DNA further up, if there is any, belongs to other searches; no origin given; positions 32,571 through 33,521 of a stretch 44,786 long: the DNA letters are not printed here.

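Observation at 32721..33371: Small SAM-dependent methyltransferase with I-then-IV motif order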

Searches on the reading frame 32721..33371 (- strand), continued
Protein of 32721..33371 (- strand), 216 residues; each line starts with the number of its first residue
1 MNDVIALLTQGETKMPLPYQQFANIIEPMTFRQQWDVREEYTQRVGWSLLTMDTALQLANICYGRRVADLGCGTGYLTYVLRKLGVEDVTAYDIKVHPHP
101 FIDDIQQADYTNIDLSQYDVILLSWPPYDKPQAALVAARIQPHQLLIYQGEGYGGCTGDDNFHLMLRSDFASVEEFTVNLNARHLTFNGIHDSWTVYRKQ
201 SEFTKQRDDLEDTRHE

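Call 39: search_protein_families(library=pfam, alignment_id=A2, max_evalue=0.001)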
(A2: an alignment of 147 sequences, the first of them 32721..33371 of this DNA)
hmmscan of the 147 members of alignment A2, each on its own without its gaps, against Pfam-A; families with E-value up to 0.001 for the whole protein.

A. member 1, window:32721-33371:- (216 aa): 5 families
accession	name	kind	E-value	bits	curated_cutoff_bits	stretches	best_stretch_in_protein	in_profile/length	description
PF13489.12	Methyltransf_23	-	4.8e-05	23.6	27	1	62-122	21-86/164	Methyltransferase domain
PF01728.25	FtsJ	-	4.9e-05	23.8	24.1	1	49-112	9-77/181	FtsJ-like methyltransferase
PF13649.12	Methyltransf_25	-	0.0003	21.8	27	1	67-120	1-55/97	Methyltransferase domain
PF05175.20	MTS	-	0.00048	20.2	23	0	63-95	31-64/170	Methyltransferase small domain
PF13847.12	Methyltransf_31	-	0.0008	19.6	27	0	65-95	5-37/145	Methyltransferase domain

B. families by the number of members that match (of 147 scanned): 21 families
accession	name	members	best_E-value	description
PF13489.12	Methyltransf_23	63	2.4e-07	Methyltransferase domain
PF05175.20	MTS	30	1.7e-06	Methyltransferase small domain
PF13649.12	Methyltransf_25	29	1.2e-07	Methyltransferase domain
PF13847.12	Methyltransf_31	16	8e-06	Methyltransferase domain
PF08241.18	Methyltransf_11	12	8.8e-09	Methyltransferase domain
PF08242.18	Methyltransf_12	12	5.4e-05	Methyltransferase domain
PF03848.20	TehB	9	1.4e-05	Tellurite resistance protein TehB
PF13679.12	Methyltransf_32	9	3.4e-05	Methyltransferase domain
PF07021.18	MetW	7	8e-05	Methionine biosynthesis protein MetW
PF01728.25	FtsJ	5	4.9e-05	FtsJ-like methyltransferase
PF01135.25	PCMT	3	8.3e-05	Protein-L-isoaspartate(D-aspartate) O-methyltransferase (PCMT)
PF08003.17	Methyltransf_9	2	0.0002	Protein of unknown function (DUF1698)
PF10294.15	Methyltransf_16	2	0.00026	Lysine methyltransferase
PF00398.26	RrnaAD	2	0.00029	Ribosomal RNA adenine dimethylase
PF02353.26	CMAS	1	4.9e-06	Mycolic acid cyclopropane synthetase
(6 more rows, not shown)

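Call 54: search_protein_families(library=pfam, alignment_id=A3, max_evalue=0.0001)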
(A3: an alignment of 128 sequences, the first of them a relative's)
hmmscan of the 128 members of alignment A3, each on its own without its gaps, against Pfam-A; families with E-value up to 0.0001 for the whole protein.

A. member 1, L002:5469-5891:+ (141 aa): 0 families

B. families by the number of members that match (of 128 scanned): 39 families (the first 25 are shown)
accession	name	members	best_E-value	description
PF13392.12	HNH_3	4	1.2e-14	HNH endonuclease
PF00176.29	SNF2-rel_dom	2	2.4e-31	SNF2-related domain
PF04055.27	Radical_SAM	2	8.5e-22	Radical SAM superfamily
PF00497.25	SBP_bac_3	2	2.3e-20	Bacterial extracellular solute-binding proteins, family 3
PF00271.37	Helicase_C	2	4.7e-12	Helicase conserved C-terminal domain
PF13353.11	Fer4_12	2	1.7e-07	4Fe-4S single cluster domain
PF00478.31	IMPDH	1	2.4e-96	IMP dehydrogenase / GMP reductase domain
PF00574.28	CLP_protease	1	4.1e-32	Clp protease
PF18818.7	MPTase-PolyVal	1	2.3e-29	Zincin-like metallopeptidase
PF01520.23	Amidase_3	1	1.7e-28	N-acetylmuramoyl-L-alanine amidase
PF04255.20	DUF433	1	1.7e-24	Protein of unknown function (DUF433)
PF01135.25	PCMT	1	4.4e-19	Protein-L-isoaspartate(D-aspartate) O-methyltransferase (PCMT)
PF02563.21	Poly_export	1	2.1e-18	Polysaccharide biosynthesis/export protein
PF00210.30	Ferritin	1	2.9e-18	Ferritin-like domain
PF08401.16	ArdcN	1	4.6e-16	N-terminal domain of anti-restriction factor ArdC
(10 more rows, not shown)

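Call 75: get_annotated_region(hit=H26, flank=3500)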
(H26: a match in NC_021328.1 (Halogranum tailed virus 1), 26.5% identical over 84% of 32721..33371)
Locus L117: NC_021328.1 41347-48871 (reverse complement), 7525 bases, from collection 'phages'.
description: Halovirus HGTV-1, complete genome.
organism: Halogranum tailed virus 1 (NCBI taxid 1273749)
taxonomy: Viruses; Duplodnaviria; Heunggongvirae; Uroviricota; Caudoviricetes; Thumleimavirales; Halomagnusviridae; Hagravirus; Hagravirus HGTV1
host: Halogranum sp. SS5-1; source: -; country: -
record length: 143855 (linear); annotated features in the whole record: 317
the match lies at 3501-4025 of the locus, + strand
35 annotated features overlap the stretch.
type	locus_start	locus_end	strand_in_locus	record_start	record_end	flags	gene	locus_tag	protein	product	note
tRNA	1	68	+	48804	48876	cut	84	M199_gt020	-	tRNA-Lys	tRNA Lys (ttt)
tRNA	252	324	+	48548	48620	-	83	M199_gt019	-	tRNA-Gln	tRNA Gln (ttg)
tRNA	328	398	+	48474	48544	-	82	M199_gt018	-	tRNA-Trp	tRNA Trp (cca)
tRNA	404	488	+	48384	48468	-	316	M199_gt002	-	tRNA-Ser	tRNA Ser (cga)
tRNA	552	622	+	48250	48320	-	81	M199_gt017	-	tRNA-Ile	tRNA Ile (gat)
tRNA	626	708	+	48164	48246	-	315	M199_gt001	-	tRNA-Ser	tRNA SEr gct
tRNA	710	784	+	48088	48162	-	80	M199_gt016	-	tRNA-Gln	tRNA Gln (ctg)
tRNA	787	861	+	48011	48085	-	79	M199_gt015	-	tRNA-Ile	tRNA Ile (gat)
CDS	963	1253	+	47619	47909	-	78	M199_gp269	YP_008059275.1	hypothetical protein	-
tRNA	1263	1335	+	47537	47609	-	77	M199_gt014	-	tRNA-Cys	tRNA Cys (gca)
CDS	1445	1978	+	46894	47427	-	76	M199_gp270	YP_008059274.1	hypothetical protein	-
tRNA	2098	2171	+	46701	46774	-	75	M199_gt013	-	tRNA-Arg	tRNA Arg (tcg)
CDS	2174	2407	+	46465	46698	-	74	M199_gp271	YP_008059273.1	hypothetical protein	-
tRNA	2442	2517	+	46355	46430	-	73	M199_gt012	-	tRNA-Arg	tRNA Arg (tct)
CDS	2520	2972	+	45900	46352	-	72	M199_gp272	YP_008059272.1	hypothetical protein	-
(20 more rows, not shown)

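Call 76: get_annotated_region(hit=H6, flank=3500)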
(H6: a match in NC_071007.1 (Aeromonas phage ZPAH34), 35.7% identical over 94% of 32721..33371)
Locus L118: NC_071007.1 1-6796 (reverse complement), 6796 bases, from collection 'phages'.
description: Aeromonas phage ZPAH34, complete genome.
organism: Aeromonas phage ZPAH34 (NCBI taxid 2924888)
taxonomy: Viruses; Duplodnaviria; Heunggongvirae; Uroviricota; Caudoviricetes; Chaoshanvirus; Chaoshanvirus ZPAH34
host: Aeromonas hydrophila ZPAH75; source: lake water; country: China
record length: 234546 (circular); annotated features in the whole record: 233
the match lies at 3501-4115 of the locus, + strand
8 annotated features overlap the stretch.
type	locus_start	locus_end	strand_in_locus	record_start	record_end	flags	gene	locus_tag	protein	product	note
tRNA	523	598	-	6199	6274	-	-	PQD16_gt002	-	tRNA-Asn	-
tRNA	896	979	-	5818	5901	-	-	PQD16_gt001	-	tRNA-Leu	-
CDS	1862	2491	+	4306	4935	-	-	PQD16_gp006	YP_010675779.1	hypothetical protein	-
CDS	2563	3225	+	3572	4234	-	-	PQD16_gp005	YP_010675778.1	hypothetical protein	-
CDS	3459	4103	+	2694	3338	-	-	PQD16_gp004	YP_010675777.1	class I SAM-dependent methyltransferase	-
CDS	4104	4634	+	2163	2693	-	-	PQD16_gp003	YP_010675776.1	hypothetical protein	-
CDS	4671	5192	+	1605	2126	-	-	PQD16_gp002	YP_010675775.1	hypothetical protein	-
CDS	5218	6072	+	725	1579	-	-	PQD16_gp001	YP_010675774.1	hypothetical protein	-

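Call 77: get_annotated_region(hit=H23, flank=3500)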
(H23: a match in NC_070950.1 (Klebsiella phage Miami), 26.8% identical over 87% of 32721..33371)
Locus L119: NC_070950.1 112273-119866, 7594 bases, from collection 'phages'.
description: Klebsiella phage Miami, complete genome.
organism: Klebsiella phage Miami (NCBI taxid 2767581)
taxonomy: Viruses; Duplodnaviria; Heunggongvirae; Uroviricota; Caudoviricetes; Miamivirus; Miamivirus miami
host: Klebsiella pneumoniae; source: wastewater; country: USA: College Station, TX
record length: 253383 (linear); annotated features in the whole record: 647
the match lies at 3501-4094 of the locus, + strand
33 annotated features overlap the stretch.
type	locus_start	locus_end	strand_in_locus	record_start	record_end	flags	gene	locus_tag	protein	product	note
CDS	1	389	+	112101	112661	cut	-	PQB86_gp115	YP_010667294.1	hypothetical protein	-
regulatory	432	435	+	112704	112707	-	-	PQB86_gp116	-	ribosome_binding_site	-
CDS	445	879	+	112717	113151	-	-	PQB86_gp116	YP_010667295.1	hypothetical protein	-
regulatory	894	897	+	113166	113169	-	-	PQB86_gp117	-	ribosome_binding_site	-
CDS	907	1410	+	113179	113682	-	-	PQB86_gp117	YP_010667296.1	hypothetical protein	-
regulatory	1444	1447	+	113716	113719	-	-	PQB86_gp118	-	ribosome_binding_site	-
CDS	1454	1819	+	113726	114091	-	-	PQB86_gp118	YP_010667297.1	hypothetical protein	gb|ASU03740.1| hypothetical protein JOAD_175 [Erwinia phage vB_EamM_Joad]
regulatory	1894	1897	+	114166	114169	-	-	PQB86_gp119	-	ribosome_binding_site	-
CDS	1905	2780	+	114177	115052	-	-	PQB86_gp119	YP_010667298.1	hypothetical protein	-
regulatory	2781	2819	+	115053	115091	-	-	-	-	terminator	-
regulatory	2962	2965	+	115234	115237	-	-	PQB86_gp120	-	ribosome_binding_site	-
CDS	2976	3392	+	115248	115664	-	-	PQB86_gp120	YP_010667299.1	hypothetical protein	-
regulatory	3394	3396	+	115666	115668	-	-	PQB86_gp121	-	ribosome_binding_site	-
CDS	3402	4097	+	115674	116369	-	-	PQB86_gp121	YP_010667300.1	S-adenosyl-L-methionine-dependent methyltransferase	InterPro:IPR029063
regulatory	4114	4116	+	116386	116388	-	-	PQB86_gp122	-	ribosome_binding_site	-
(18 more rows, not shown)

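Call 88: find_homologous_proteins(query=A2, max_evalue=1e-8)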
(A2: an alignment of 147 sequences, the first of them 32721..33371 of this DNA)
Query A2 (147 sequences) (216 aa, profile of the alignment): 115 proteins with E <= 1e-8 among 3328 candidates.
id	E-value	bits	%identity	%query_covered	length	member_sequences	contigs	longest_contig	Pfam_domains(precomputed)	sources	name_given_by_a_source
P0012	6.1e-66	240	38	77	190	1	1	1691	-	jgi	jgi:hypothetical protein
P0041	7.8e-65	236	37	86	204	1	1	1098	PF13489.13,PF05175.21,PF13649.13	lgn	-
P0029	3.6e-64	234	37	82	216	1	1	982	-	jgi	jgi:SAM-dependent methyltransferase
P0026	4.5e-64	234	38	83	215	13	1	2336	-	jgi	jgi:SAM-dependent methyltransferase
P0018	5.0e-64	234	34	76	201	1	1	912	PF13649.13,PF08241.19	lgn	-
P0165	1.3e-63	232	35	83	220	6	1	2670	-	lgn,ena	-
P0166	2.0e-62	229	37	77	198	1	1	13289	-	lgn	-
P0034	4.4e-62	227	43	80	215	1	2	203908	-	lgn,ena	-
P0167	1.2e-61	226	36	92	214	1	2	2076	-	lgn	-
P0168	2.1e-61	225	39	79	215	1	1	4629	-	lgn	-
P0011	4.0e-61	224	40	76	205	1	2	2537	-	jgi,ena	jgi:hypothetical protein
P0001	4.0e-61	224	94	100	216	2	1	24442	-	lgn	-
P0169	2.0e-60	222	34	78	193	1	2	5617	-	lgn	-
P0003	2.2e-60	222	90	100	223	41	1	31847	-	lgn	-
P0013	2.4e-60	222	41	75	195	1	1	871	-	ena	-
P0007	1.6e-59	219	88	100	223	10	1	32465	PF05175.21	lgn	-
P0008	1.6e-58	216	88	100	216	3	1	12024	PF05175.21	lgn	-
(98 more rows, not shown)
